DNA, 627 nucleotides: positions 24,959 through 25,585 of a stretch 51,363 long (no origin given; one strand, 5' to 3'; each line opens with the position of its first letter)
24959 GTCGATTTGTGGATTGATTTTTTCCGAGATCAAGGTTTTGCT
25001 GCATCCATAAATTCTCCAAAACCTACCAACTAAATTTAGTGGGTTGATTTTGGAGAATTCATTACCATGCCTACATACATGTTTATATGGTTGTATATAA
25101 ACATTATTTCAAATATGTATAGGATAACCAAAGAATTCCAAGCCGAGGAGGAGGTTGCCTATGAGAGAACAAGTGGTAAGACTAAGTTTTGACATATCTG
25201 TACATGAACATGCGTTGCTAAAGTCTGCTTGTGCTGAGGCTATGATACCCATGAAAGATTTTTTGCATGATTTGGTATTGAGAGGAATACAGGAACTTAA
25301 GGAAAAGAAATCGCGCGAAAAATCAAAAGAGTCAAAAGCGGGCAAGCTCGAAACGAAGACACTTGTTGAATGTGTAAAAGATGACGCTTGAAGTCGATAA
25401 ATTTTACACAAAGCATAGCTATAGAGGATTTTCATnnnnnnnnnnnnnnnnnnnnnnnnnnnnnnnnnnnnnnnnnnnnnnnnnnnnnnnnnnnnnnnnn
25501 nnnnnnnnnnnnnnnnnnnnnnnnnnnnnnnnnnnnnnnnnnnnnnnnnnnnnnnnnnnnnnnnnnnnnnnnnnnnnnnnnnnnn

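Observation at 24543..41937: Terminase genes are separated from portal by a 17.4-kb cargo block carrying metal efflux, an ATPase, glgC::IS, an integrase and a TA pair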

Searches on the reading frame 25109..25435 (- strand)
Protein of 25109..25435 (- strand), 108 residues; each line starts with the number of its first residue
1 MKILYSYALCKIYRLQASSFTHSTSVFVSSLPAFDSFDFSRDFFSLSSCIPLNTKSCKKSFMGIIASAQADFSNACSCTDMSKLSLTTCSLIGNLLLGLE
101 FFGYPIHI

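Call 5: search_protein_families(library=pfam, proteins=[window:25109-25435:-], max_evalue=0.01)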
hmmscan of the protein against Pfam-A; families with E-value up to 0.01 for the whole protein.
window:25109-25435:- (108 aa): 0 families

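Call 33: search_protein_families(library=pfam, proteins=[window:25109-25435:-], max_evalue=0.1)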
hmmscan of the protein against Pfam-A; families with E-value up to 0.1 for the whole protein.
window:25109-25435:- (108 aa): 0 families
